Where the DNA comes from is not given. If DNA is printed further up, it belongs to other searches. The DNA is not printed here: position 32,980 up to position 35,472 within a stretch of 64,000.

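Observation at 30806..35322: Short glycyl radical enzyme translationally coupled to its activase and a cytoplasmic GH3 glycosidase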

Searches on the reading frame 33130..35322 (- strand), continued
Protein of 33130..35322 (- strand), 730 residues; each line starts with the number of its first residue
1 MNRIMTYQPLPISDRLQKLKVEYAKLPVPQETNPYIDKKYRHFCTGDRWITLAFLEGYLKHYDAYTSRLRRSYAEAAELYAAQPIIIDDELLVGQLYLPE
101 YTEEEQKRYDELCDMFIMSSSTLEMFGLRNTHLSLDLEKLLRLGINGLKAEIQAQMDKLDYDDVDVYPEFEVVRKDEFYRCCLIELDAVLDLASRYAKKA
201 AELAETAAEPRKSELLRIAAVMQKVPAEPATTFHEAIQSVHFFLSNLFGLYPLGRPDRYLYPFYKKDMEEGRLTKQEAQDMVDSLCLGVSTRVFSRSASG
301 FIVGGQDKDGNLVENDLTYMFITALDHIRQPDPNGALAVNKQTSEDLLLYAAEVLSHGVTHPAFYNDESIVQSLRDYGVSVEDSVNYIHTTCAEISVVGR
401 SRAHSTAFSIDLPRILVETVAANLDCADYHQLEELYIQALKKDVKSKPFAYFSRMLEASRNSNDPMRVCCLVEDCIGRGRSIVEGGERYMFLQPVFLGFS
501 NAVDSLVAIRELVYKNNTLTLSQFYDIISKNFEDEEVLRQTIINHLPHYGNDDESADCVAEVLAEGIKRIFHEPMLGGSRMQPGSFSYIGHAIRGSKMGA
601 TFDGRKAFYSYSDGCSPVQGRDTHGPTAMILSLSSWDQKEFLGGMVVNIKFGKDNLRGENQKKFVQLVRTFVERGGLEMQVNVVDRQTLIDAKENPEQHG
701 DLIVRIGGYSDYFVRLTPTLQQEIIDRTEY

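Call 56: predict_structure(alignment_id=A1)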
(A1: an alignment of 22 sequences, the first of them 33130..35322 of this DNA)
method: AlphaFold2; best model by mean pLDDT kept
length: 730 residues; sequences in the alignment: 22
mean_pLDDT: 83.6   pTM: 0.86
mean pLDDT of the five models: 83.6, 80.4, 80.1, 76.7, 74.8
residues with pLDDT >= 90: 316; 70-90: 305; 50-70: 87; < 50: 22
segments of 3 or more residues with pLDDT < 50: 1-4, 295-298, 391-399
pLDDT, mean of each block of 10 residues (from residue 1): 65 91 75 62 66 91 88 90 89 82 91 82 56 73 96 96 91 93 93 96 95 95 96 96 74 85 97 95 84 54 90 95 87 77 94 86 86 83 76 46 66 96 94 96 90 77 70 87 77 83 94 94 96 92 87 90 91 85 70 82 87 60 74 81 71 83 91 85 85 88 72 77 71
secondary structure, 60 per line:
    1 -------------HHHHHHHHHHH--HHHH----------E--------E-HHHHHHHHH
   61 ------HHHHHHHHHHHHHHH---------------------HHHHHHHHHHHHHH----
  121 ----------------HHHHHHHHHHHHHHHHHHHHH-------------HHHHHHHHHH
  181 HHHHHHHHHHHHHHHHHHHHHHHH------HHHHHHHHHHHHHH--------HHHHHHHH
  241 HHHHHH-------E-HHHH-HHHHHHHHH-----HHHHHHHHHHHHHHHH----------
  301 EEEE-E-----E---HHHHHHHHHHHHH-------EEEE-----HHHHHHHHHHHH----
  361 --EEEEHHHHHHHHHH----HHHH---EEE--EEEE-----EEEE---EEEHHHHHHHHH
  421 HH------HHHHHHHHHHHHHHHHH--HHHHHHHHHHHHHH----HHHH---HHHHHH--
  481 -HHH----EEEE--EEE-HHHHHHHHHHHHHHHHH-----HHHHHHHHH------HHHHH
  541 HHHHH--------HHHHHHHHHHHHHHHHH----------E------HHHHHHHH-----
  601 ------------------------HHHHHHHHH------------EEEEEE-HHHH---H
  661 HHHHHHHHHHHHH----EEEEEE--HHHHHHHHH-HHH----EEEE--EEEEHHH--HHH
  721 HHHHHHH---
elements in order (helices of 4 or more, strands of 3 or more residues): H14-24 H27-30 H52-60 H67-81 H103-116 H137-157 H171-204 H211-224 H233-246 H256-259 H261-269 H275-290 E301-304 H316-328 E336-339 H345-356 E363-366 H367-376 H381-384 E388-390 E393-396 E402-405 E409-411 H412-422 H429-445 H448-461 H466-469 H473-478 E489-492 E495-497 H499-515 H521-529 H536-545 H554-570 H588-595 H625-633 E646-651 H653-656 H660-673 E678-683 H686-694 E703-706 E709-712 H718-727
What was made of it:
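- On Glycyl radical enzyme superfamily (PFL-like): AF2 model with pTM 0.86 (call 56).
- The AF2 model has pLDDT 83.6 and pTM 0.86 (call 56). The active-site loops 295-298 and 391-399 are the lowest-confidence parts of the model, with pLDDT below 50 (call 56).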

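Call 61: search_protein_families(library=pfam, alignment_id=A2, max_evalue=0.00001)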
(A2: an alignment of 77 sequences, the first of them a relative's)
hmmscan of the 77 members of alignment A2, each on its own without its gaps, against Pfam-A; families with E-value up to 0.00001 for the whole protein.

A. member 1, L024:2702-4537:+ (611 aa): 5 families
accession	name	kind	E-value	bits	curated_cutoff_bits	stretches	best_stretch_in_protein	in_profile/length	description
PF13292.11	DXP_synthase_N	-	2.5e-111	371.8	21.2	1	4-279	1-274/274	1-deoxy-D-xylulose-5-phosphate synthase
PF02779.29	Transket_pyr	-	2.1e-37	128.9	27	1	320-473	9-170/174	Transketolase, pyrimidine binding domain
PF02780.25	Transketolase_C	-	2.8e-09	37.4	25.9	1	491-599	6-124/124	Transketolase, C-terminal domain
PF00456.26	Transketolase_N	-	1.1e-08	34.9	22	0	64-189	55-195/334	Transketolase, thiamine diphosphate binding domain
PF00676.26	E1_dh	-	9.7e-07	28.5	22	1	117-180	104-167/300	Dehydrogenase E1 component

B. families by the number of members that match (of 77 scanned): 96 families (the first 25 are shown)
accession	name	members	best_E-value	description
PF01266.30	DAO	2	3.7e-69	FAD dependent oxidoreductase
PF01261.30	AP_endonuc_2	2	2.7e-41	Xylose isomerase-like TIM barrel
PF00664.28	ABC_membrane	2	1.9e-31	ABC transporter transmembrane region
PF00005.33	ABC_tran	2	8.3e-30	ABC transporter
PF02518.31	HATPase_c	2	2.1e-23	Histidine kinase-, DNA gyrase B-, and HSP90-like ATPase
PF02463.25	SMC_N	2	1.7e-17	RecF/RecN/SMC N terminal domain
PF13450.12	NAD_binding_8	2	1e-10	NAD(P)-binding Rossmann-like domain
PF13416.11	SBP_bac_8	2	8.7e-10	Bacterial extracellular solute-binding protein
PF13292.11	DXP_synthase_N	1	2.5e-111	1-deoxy-D-xylulose-5-phosphate synthase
PF00749.27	tRNA-synt_1c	1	1.9e-96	tRNA synthetases class I (E and Q), catalytic domain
PF07882.17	Fucose_iso_N2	1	2.3e-90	L-fucose isomerase, second N-terminal domain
PF07881.17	Fucose_iso_N1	1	7.6e-78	L-fucose isomerase, first N-terminal domain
PF01676.23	Metalloenzyme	1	4.7e-67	Metalloenzyme superfamily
PF06415.18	iPGM_N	1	6.1e-65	BPG-independent PGAM N-terminus (iPGM_N)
PF01074.27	Glyco_hydro_38N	1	2.6e-62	Glycosyl hydrolases family 38 N-terminal domain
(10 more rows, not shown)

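Call 62: search_protein_families(library=pfam, alignment_id=A3, max_evalue=0.00001)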
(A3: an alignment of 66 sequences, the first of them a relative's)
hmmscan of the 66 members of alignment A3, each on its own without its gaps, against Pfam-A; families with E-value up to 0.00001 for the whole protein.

A. member 1, L039:85-516:+ (143 aa): 0 families

B. families by the number of members that match (of 66 scanned): 92 families (the first 25 are shown)
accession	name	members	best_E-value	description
PF00892.27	EamA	4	8.8e-32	EamA-like transporter family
PF20434.5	BD-FAE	2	9.5e-23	BD-FAE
PF00107.32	ADH_zinc_N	2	6.3e-21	Zinc-binding dehydrogenase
PF08240.17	ADH_N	2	1.3e-18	Alcohol dehydrogenase GroES-like domain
PF07859.19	Abhydrolase_3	2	1.5e-14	alpha/beta hydrolase fold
PF00326.27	Peptidase_S9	2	1e-09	Prolyl oligopeptidase family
PF13292.11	DXP_synthase_N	1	1.6e-120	1-deoxy-D-xylulose-5-phosphate synthase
PF05681.19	Fumerase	1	8.2e-119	Fumarate hydratase (Fumerase)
PF00478.31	IMPDH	1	1.1e-105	IMP dehydrogenase / GMP reductase domain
PF02673.24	BacA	1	8.3e-90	Bacitracin resistance protein BacA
PF08323.17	Glyco_transf_5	1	9.2e-88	Starch synthase catalytic domain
PF02645.21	DegV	1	1.7e-70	Uncharacterised protein, DegV family COG1307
PF00005.33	ABC_tran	1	1.8e-63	ABC transporter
PF14257.11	DUF4349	1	2e-62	Domain of unknown function (DUF4349)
PF05683.17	Fumerase_C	1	2.5e-58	Fumarase C-terminus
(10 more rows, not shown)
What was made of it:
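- Tried and rejected: Nothing recurred beyond EamA (5 ORFs), xylose-isomerase-like TIM barrels (3 ORFs) and ABC transporter parts (calls 61, 62).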

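Call 63: fold_search(model_id=the predicted structure, library=pdb)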
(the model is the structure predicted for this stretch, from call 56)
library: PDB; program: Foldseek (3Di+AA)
matches with E <= 10: 479; with E <= 0.001: 65
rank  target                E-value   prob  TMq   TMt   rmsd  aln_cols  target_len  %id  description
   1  9rco_A                9.2e-43  1.00  0.86  0.80   3.6       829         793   26  1,2-propanediol dehydratase with 0.1 % glycerol additive (released 2025-06-11)
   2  9rcp_B                1.3e-42  1.00  0.87  0.80   3.5       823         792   26  1,2-propanediol dehydratase with 0.1 % 1,3-propanediol additive (released 2025-06-11)
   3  1r8w_A                1.3e-42  1.00  0.86  0.81   3.7       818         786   25  Native structure of the B12-independent glycerol dehydratase from clostridium butyricum (released 2004-06-01)
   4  9rcq_A                2.4e-42  1.00  0.87  0.78   3.7       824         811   26  1,2-propanediol dehydratase with no ligand additives (released 2025-06-11)
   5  5i2g_B                3.8e-42  1.00  0.87  0.80   4.2       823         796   28  1,2-propanediol Dehydration in Roseburia inulinivorans; Structural Basis for Substrate and Enantiomer Selectivity (released 2016-06-01)
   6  9rcp_C                5.0e-42  1.00  0.86  0.79   3.6       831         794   26  1,2-propanediol dehydratase with 0.1 % 1,3-propanediol additive (released 2025-06-11)
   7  5i2g_A                7.5e-42  1.00  0.88  0.81   3.4       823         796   28  1,2-propanediol Dehydration in Roseburia inulinivorans; Structural Basis for Substrate and Enantiomer Selectivity (released 2016-06-01)
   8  5i2a_A                3.2e-41  1.00  0.87  0.76   4.0       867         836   27  1,2-propanediol Dehydration in Roseburia inulinivorans; Structural Basis for Substrate and Enantiomer Selectivity (released 2016-06-01)
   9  6vue_A                3.5e-41  1.00  0.85  0.77   5.3       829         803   25  wild-type choline TMA lyase in complex with 1-methyl-1,2,3,6-tetrahydropyridin-3-ol (released 2020-11-04)
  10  5fay_A                4.2e-41  1.00  0.85  0.77   5.2       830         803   26  Y208F mutant of choline TMA-lyase (released 2016-09-28)
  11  8id7                  7.3e-41  1.00  0.87  0.79   3.9       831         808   24  Crystal structure of YbiW in complex with 1,5-anhydroglucitol-6-phosphate in Escherichia coli (released 2024-10-02)
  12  5fau_A                7.6e-41  1.00  0.85  0.78   4.6       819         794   25  wild-type choline TMA lyase in complex with choline (released 2016-09-28)
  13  5faw_A                8.0e-41  1.00  0.85  0.78   5.0       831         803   25  T502A mutant of choline TMA-lyase (released 2016-09-28)
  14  5kdp_A                8.0e-41  1.00  0.85  0.78   5.2       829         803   25  E491A mutant of choline TMA-lyase (released 2016-09-28)
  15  5i2a_B                9.2e-41  1.00  0.88  0.77   3.3       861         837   27  1,2-propanediol Dehydration in Roseburia inulinivorans; Structural Basis for Substrate and Enantiomer Selectivity (released 2016-06-01)
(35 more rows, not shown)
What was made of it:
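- On Glycyl radical enzyme superfamily (PFL-like): Foldseek TMq is 0.79-0.88 to the 50 best-matching solved GRE chains (call 63).
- Closest known: B12-independent glycerol dehydratase DhaB1 with activase DhaB2. Same: Foldseek TMq 0.86 (call 63).
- Closest known: GRE 1,2-propanediol dehydratase. Same: Top Foldseek matches, with TMq 0.86-0.88 (call 63).
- Closest known: GRE isomerases YbiW and PflD. Same: Comparable structural similarity, with TMq 0.84-0.87 (call 63).
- The best Foldseek matches are 1,2-propanediol dehydratases 9rco and 5i2g and glycerol dehydratase 1r8w, with TMq 0.86-0.88 (call 63). YbiW (8id7) is among the close structural matches, with TMq 0.87 (call 63).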

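Call 74: search_protein_representatives(protein=window:33130-35322:-)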
Query: 730 residues. Proteins with E-value up to 0.001 (for the whole library): 6897; up to 1e-10: 3710; up to 1e-30: 1704. The best 150 are listed.
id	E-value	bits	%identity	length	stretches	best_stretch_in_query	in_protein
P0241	5.2e-257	871.3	54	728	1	5-730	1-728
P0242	4.0e-163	561.0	41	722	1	9-729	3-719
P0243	6.3e-153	527.2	38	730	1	10-729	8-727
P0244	3.3e-150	518.2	54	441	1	6-437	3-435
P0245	1.1e-149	516.5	41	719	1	51-728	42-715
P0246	2.9e-149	515.1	57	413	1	320-730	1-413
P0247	9.8e-146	503.5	41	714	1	51-729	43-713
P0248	2.7e-145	502.0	43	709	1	67-727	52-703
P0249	1.8e-134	466.2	38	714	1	70-728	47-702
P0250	3.5e-131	455.4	38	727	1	80-730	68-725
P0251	7.2e-131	454.3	36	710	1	52-728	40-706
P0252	3.4e-129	448.8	39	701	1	47-728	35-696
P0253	3.8e-128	445.3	38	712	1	11-728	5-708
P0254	1.2e-123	430.5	37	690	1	54-727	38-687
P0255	1.2e-121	423.8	37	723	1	70-730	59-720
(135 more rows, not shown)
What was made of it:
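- Dozens of uncharacterised cluster representatives, mostly 690-740 aa, score 310-871 bits, above any solved GRE (call 74).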

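Call 76: list_cluster_members(proteins=[P0026, P0241, P0242, P0243, P0245, P0247, P0248, P0107, P0011])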
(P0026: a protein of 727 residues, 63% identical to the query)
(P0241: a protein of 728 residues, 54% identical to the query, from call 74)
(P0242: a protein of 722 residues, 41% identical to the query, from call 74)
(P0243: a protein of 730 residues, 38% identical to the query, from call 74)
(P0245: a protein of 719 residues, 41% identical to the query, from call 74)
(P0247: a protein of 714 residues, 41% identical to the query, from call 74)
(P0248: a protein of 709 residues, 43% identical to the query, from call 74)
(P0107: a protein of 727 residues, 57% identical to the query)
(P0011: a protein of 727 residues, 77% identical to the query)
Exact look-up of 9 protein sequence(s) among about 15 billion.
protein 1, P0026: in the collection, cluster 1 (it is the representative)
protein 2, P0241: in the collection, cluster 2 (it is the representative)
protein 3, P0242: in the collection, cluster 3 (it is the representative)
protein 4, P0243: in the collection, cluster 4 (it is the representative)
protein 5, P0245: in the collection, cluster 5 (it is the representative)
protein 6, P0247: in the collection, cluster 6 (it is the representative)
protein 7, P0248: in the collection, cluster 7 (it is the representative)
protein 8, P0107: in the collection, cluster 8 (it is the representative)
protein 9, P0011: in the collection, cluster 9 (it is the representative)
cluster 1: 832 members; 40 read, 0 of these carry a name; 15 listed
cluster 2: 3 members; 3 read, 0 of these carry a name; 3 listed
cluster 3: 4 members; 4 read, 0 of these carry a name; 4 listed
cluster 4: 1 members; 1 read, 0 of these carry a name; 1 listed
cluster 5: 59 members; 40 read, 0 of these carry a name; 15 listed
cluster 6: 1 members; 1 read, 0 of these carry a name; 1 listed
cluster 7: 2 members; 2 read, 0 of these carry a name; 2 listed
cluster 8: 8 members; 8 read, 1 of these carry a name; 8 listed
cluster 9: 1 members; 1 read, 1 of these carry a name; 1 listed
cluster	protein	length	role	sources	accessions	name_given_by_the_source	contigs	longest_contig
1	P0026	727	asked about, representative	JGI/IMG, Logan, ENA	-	-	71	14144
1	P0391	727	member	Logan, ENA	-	-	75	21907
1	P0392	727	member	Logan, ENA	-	-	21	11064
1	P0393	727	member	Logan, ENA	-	-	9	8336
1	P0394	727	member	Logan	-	-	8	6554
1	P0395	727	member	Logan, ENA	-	-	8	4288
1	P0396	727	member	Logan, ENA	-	-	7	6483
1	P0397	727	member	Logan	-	-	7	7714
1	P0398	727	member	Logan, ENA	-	-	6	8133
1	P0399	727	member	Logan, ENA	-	-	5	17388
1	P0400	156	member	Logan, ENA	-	-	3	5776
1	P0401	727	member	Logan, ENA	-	-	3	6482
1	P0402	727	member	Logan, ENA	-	-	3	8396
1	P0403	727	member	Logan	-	-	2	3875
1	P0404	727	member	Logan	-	-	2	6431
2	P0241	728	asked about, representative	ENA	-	-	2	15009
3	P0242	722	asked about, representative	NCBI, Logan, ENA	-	-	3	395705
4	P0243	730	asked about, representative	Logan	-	-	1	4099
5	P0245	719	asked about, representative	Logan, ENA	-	-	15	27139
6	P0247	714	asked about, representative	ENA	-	-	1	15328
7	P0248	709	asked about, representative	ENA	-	-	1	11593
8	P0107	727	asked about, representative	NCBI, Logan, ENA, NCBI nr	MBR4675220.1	MAG: hypothetical protein IKP00_12205 [Victivallales bacterium] | hypothetical protein [Victivallales bacterium]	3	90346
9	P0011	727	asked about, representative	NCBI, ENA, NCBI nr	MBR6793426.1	MAG: hypothetical protein IKM48_03590 [Clostridia bacterium] | hypothetical protein [Clostridia bacterium]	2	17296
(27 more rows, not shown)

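Call 78: find_related_loci(query=A4, collection=genome_contigs, flank=6000)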
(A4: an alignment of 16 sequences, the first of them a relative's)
Query A4 (722 aa) in genome_contigs; peptide patterns used: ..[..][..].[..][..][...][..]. (x = any residue, [..] = any of these).
600 stretches matched a pattern (row limit reached: there are more); 600 encode a relative of the query (tblastn E <= 1e-3); the best 80 are kept; 80 distinct loci.
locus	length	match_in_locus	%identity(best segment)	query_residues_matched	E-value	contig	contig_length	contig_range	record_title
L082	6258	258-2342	43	43-722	0e+0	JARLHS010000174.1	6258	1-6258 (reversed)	MAG: Clostridia bacterium isolate MAG_BO3 MetaBAT2_Bin_3_Oxic_k141_2196316, whole genome shotgun sequence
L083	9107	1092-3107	45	50-720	0e+0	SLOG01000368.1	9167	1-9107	MAG: Limnochordia bacterium isolate CSSed165cm_44 CSSed16-5cm-30717, whole genome shotgun sequence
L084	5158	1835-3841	43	46-718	0e+0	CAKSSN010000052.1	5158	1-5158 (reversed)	MAG: uncultured Clostridia bacterium isolate REFINED_METABAT215_TOP10_CONTIGS_1500_ASSEMBLY_K77_MERGED__Nepal_MoBio_Fibe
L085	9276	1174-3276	40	4-718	1e-171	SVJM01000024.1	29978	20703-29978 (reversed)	MAG: Oscillospiraceae bacterium isolate SIG435 NODE_31531_length_29978_cov_2.965127, whole genome shotgun sequence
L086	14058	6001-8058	41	50-720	2e-170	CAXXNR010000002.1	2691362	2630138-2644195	MAG: Fimbriimonadaceae bacterium isolate 939668e7-54b4-418c-928c-765401946cf0 genome assembly, contig: contig_2, whole g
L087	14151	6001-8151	40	2-719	2e-168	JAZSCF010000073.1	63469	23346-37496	MAG: Acutalibacteraceae bacterium isolate T1900044918_TS20190384.MAGScoT_cleanbin_000008 SGB_3345_k141_346747, whole gen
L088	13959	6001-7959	42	66-718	6e-168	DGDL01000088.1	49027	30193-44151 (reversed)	MAG TPA_asm: Clostridiales bacterium UBA3953 UBA3953_contig_4699, whole genome shotgun sequence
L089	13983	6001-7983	43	49-718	2e-162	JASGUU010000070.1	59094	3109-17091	MAG: Bacillota bacterium isolate MAG114_KBP c_000000086318, whole genome shotgun sequence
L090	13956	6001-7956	41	70-720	3e-162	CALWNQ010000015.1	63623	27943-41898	MAG: uncultured Clostridia bacterium isolate BRZ_CE__bin104 genome assembly, contig: BRZ_CE__NODE_808_length_63623_cov_6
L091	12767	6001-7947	41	72-718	2e-159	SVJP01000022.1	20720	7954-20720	MAG: Oscillospiraceae bacterium isolate SIG438 NODE_48218_length_20720_cov_1.261254, whole genome shotgun sequence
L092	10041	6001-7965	42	68-720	7e-158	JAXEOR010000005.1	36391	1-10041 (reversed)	MAG: Clostridia bacterium isolate SUG2628 k141_677, whole genome shotgun sequence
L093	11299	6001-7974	40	65-720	4e-151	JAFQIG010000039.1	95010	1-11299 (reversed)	MAG: Clostridia bacterium isolate RGIG1844 Goat_Cecum-5__c304408, whole genome shotgun sequence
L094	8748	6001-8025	38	32-718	8e-151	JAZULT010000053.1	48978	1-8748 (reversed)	MAG: Clostridia bacterium isolate T1900044904_TS20190370.MAGScoT_cleanbin_000021 SGB_3304_k141_3279120, whole genome sho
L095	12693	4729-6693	41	68-720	4e-149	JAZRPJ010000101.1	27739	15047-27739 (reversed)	MAG: Candidatus Flemingiibacterium sp. isolate T1900045380_YK20190070.MAGScoT_cleanbin_000017 SGB_6884_k141_3506830, who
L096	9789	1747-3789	41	42-720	2e-159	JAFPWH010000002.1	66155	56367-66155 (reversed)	MAG: Clostridia bacterium isolate RGIG1533 Goat_Abomasum-5__c169, whole genome shotgun sequence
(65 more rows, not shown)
